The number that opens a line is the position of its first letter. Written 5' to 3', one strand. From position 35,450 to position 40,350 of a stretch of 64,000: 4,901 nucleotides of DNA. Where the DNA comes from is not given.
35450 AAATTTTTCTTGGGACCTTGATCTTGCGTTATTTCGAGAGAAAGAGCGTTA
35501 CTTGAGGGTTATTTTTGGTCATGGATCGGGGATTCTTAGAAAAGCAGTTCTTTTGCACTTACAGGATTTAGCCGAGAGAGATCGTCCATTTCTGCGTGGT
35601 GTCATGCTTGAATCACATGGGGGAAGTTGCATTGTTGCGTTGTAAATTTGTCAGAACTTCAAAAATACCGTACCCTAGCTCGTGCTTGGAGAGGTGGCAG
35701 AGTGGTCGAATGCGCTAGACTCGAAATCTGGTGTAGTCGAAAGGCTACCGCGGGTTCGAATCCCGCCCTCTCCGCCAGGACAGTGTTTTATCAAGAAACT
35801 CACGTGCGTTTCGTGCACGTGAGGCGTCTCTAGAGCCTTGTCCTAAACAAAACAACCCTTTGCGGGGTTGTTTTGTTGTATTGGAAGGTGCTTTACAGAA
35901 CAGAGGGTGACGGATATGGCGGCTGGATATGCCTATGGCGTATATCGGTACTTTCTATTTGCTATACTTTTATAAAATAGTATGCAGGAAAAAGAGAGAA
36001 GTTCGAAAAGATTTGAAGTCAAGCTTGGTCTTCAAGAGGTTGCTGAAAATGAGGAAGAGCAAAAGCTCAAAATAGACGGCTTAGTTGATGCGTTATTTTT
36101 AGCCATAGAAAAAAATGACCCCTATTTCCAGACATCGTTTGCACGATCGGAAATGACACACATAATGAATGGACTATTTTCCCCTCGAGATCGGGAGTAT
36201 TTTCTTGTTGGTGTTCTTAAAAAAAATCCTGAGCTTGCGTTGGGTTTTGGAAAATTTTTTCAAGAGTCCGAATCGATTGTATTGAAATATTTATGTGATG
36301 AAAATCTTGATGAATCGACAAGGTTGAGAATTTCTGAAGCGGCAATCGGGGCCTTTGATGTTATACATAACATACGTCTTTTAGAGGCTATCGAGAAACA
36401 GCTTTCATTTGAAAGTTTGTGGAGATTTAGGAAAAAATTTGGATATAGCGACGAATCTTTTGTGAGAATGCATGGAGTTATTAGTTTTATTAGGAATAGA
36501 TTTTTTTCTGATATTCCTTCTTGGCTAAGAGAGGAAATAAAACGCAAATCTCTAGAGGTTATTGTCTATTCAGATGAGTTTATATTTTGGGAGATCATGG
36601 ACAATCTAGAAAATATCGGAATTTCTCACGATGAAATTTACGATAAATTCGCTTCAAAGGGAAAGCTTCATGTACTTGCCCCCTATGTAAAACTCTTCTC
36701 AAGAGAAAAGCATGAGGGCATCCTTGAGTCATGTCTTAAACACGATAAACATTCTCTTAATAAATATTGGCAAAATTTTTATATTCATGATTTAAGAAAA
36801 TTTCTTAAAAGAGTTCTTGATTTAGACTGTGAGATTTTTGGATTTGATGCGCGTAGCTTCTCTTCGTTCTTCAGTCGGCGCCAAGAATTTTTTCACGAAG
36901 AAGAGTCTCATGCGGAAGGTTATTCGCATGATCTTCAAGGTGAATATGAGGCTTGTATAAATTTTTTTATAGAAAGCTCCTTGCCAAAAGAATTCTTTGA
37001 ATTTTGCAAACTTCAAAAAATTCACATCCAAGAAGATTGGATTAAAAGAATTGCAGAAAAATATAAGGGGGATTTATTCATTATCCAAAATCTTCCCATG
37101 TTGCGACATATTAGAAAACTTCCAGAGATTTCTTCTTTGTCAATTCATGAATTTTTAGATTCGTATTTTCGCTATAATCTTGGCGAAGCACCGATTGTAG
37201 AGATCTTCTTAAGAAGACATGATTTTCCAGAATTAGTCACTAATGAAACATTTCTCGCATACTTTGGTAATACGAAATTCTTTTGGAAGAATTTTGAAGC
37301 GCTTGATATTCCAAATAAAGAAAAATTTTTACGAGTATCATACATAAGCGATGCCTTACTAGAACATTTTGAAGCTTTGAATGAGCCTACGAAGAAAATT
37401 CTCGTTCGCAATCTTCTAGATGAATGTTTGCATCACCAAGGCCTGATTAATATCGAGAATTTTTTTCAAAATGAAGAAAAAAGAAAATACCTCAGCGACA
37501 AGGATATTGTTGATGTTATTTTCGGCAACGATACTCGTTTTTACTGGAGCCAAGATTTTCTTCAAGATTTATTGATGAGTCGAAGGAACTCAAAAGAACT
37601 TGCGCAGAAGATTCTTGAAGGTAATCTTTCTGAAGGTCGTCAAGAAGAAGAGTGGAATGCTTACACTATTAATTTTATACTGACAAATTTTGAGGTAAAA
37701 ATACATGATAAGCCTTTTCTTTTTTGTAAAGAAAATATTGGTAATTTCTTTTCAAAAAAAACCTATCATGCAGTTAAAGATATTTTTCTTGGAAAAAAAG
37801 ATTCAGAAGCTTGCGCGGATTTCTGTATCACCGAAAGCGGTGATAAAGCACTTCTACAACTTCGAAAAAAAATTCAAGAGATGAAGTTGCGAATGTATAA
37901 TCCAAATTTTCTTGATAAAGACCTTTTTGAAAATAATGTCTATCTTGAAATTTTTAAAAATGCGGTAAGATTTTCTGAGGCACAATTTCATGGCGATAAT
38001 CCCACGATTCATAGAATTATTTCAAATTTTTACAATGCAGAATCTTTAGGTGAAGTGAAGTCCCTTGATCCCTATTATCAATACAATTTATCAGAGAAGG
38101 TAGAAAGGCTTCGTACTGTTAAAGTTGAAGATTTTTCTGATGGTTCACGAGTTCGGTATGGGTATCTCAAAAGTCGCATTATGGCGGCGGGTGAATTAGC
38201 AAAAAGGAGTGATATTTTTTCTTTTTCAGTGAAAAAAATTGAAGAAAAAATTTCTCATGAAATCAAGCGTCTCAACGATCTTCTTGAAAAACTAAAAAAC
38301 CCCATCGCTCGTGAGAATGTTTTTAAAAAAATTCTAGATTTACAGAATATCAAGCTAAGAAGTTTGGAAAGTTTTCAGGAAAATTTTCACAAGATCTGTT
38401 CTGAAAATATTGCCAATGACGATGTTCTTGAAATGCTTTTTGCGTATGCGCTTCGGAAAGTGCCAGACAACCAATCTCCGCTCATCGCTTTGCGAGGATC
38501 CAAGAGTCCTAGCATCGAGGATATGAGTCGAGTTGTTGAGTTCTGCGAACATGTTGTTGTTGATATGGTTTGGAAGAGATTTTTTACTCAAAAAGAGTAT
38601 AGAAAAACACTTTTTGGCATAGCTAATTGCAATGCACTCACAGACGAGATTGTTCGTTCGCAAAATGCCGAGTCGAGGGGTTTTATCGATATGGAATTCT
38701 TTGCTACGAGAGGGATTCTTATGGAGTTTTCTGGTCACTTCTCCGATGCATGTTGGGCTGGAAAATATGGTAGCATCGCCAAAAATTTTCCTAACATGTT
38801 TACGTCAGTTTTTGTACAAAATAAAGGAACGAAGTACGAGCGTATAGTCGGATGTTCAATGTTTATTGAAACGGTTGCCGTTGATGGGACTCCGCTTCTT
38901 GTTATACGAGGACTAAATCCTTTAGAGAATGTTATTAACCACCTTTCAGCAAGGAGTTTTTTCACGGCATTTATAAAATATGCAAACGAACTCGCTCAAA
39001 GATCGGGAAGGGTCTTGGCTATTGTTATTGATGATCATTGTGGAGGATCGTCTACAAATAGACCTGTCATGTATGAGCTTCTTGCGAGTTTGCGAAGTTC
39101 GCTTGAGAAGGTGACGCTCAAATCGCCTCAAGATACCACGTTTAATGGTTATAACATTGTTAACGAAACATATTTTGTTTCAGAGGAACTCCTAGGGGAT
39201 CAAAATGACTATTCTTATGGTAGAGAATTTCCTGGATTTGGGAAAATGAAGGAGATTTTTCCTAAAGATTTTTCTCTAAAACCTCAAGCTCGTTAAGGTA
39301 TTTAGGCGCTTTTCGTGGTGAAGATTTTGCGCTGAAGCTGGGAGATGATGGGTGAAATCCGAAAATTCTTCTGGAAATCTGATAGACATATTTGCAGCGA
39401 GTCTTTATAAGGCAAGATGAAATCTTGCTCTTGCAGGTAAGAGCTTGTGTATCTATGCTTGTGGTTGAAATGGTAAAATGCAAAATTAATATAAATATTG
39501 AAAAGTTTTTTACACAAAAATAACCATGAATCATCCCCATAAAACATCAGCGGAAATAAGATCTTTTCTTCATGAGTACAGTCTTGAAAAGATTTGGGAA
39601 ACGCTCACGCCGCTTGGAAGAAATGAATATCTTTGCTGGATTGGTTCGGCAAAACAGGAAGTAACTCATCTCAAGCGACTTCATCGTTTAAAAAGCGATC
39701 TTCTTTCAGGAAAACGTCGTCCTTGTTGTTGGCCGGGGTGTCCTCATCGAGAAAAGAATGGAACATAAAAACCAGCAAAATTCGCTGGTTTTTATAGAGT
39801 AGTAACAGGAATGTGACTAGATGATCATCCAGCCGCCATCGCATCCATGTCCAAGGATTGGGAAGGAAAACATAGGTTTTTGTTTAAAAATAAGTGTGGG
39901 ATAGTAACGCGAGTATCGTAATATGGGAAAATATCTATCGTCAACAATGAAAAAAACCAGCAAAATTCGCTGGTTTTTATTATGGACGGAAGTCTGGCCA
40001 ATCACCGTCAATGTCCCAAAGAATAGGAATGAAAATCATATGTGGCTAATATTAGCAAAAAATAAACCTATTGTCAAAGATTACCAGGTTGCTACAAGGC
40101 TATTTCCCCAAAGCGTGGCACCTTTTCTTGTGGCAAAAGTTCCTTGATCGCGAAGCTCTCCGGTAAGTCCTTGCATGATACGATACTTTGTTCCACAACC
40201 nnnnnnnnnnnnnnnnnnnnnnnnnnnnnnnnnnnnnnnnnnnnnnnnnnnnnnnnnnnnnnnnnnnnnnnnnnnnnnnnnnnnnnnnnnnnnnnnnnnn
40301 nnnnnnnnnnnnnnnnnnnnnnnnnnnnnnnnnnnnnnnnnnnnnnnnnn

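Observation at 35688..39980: Orphan 1104-aa A+T-rich gene between tRNA-Ser and a duplicated terminator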

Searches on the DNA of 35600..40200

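Call 95: search_rna_families(source=window, start=35600, end=40200, threshold=evalue, max_evalue=0.1)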
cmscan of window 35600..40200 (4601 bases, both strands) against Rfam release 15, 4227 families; matches with E-value up to 0.1: 3.
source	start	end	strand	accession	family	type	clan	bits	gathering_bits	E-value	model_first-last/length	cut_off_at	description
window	35688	35774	+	RF00005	tRNA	Gene; tRNA;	CL00001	61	29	6.9e-12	1-71/71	no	tRNA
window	35723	35774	-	RF04351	Plastid-psbl-rps4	Cis-reg;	-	39.6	68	5.4e-06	1-53/53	no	Plastid-psbl-rps4 3UTR RNA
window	35681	35832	+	RF02223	sX4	Gene; sRNA;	-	29.9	70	0.0016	1-167/167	no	Proteobacterial sRNA sX4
